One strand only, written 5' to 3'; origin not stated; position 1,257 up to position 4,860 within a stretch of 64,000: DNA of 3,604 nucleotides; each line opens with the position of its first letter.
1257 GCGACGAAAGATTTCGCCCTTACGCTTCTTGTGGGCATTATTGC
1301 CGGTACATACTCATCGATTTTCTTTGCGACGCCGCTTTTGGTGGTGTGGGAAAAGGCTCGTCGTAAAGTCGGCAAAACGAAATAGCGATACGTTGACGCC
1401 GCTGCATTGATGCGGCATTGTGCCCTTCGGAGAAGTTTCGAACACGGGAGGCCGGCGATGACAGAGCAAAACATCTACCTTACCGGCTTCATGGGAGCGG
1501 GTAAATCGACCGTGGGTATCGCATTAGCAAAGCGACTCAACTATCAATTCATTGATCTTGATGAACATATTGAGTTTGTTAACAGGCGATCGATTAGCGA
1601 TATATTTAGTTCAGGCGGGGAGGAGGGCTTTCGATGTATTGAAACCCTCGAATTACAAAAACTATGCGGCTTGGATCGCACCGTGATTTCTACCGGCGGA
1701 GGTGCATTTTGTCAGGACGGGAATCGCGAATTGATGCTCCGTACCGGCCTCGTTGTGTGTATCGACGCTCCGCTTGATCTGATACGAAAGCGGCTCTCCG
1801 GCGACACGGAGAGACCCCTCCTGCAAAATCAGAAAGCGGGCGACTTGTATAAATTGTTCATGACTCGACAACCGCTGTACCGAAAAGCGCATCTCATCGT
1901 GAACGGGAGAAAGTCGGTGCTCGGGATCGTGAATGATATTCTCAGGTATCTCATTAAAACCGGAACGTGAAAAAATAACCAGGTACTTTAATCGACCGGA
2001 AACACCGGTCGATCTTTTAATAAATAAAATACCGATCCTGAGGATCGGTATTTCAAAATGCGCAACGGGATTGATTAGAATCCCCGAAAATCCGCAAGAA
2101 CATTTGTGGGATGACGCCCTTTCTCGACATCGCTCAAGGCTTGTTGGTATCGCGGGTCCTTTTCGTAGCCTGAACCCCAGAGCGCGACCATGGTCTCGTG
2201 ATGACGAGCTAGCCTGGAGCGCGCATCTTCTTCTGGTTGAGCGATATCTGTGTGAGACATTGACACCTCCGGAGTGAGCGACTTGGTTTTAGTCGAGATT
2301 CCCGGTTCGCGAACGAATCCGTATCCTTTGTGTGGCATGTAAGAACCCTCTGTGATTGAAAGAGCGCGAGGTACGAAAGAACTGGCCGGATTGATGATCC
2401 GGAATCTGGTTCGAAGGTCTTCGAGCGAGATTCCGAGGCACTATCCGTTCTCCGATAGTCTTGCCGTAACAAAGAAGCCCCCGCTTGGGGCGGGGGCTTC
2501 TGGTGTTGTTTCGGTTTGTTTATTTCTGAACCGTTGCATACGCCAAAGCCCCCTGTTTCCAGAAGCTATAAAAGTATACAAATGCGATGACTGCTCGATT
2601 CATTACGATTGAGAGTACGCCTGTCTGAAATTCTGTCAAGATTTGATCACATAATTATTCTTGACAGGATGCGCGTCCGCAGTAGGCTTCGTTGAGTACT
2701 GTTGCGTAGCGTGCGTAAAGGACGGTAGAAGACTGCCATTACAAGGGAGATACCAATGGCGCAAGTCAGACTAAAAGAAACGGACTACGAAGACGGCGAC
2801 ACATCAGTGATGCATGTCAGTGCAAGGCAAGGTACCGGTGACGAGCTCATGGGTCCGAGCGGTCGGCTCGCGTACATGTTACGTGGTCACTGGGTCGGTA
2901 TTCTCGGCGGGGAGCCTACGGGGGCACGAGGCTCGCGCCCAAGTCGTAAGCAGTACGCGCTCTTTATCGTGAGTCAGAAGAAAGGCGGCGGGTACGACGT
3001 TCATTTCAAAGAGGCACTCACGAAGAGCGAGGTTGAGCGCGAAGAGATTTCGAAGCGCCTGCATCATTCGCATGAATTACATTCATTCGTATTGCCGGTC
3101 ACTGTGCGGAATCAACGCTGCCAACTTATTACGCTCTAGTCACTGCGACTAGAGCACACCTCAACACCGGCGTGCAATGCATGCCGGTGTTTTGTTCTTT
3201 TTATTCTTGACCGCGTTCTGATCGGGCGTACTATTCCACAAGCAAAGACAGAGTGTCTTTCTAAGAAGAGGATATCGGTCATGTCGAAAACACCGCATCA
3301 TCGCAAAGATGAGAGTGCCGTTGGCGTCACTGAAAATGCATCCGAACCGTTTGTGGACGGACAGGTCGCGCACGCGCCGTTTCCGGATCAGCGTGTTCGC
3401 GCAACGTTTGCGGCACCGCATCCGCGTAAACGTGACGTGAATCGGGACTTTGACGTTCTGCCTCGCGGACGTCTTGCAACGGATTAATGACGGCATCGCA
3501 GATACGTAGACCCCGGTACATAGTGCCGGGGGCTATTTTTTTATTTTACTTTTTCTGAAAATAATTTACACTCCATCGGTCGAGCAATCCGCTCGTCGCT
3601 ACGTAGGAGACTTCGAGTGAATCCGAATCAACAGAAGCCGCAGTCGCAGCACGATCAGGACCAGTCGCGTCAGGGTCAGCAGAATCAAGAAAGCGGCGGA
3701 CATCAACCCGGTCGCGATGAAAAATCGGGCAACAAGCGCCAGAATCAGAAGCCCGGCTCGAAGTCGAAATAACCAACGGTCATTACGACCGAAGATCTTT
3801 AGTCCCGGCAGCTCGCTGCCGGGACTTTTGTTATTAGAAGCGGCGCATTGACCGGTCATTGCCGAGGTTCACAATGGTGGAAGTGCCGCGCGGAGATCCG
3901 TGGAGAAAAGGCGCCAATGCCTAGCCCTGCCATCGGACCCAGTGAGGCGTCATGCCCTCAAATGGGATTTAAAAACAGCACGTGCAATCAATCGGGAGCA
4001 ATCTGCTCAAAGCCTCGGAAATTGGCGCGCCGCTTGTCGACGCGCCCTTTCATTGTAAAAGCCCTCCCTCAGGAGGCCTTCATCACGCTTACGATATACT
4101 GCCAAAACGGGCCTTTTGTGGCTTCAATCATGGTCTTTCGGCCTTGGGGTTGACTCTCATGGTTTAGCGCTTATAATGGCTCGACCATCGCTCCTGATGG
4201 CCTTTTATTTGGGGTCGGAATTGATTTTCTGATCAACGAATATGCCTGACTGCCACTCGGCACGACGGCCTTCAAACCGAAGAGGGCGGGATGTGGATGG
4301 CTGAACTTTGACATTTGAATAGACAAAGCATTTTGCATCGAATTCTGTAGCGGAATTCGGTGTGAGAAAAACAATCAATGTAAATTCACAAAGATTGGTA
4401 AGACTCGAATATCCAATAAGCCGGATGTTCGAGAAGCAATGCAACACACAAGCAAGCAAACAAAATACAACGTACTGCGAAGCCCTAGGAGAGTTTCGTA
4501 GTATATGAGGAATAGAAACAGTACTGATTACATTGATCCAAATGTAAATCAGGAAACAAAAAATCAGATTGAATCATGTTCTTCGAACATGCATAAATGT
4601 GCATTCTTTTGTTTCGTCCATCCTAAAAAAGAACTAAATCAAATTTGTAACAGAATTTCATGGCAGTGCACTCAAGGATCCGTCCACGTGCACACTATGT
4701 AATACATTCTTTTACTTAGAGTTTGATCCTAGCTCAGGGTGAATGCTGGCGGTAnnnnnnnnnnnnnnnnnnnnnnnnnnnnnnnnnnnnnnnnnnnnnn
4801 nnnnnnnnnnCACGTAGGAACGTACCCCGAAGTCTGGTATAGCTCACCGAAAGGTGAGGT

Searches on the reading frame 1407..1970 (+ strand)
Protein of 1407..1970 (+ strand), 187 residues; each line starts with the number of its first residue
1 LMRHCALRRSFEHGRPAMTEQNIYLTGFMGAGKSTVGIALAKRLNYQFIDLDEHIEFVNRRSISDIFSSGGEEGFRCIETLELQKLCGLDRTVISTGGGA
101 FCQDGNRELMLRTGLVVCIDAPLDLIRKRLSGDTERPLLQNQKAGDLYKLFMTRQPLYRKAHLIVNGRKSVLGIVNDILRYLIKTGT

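Call 32: search_protein_families(library=pfam, proteins=[window:1407-1970:+], max_evalue=0.01)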
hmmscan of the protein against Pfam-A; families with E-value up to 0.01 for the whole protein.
window:1407-1970:+ (187 aa): 5 families
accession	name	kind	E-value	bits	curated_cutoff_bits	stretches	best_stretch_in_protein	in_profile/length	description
PF01202.28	SKI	-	9.7e-42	143.2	22.1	1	29-180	1-156/159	Shikimate kinase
PF13238.12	AAA_18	-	2.2e-05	25.3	29.4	1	23-132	1-110/128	AAA domain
PF13189.12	Cytidylate_kin2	-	0.0013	19.4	28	1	24-58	3-37/176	Cytidylate kinase-like family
PF13671.12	AAA_33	-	0.0015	19.3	27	1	23-56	2-35/143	AAA domain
PF01583.26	APS_kinase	-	0.0018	18.7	21.1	1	22-47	4-29/152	Adenylylsulphate kinase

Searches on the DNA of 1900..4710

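Call 63: search_rna_families(source=window, start=1900, end=4710, threshold=evalue, max_evalue=1)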
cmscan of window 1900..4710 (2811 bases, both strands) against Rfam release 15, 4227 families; matches with E-value up to 1: 4.
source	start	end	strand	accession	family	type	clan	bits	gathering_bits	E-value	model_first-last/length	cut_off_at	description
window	2468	2585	-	RF00506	Thr_leader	Cis-reg; leader;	-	26.2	55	0.046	1-118/118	no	Threonine operon leader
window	3795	3840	-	RF01359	CRISPR-DR46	Gene; CRISPR;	-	25.2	50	0.62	1-38/38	no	CRISPR RNA direct repeat element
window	2411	2499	+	RF02236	asX2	Gene; sRNA;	-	24.3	70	0.083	1-87/87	no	Xanthomonas sRNA asX2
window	3163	3193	+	RF02629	RmaA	Gene; sRNA;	-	22.3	57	0.91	16-46/113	no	Regulator of motility and amylovoran A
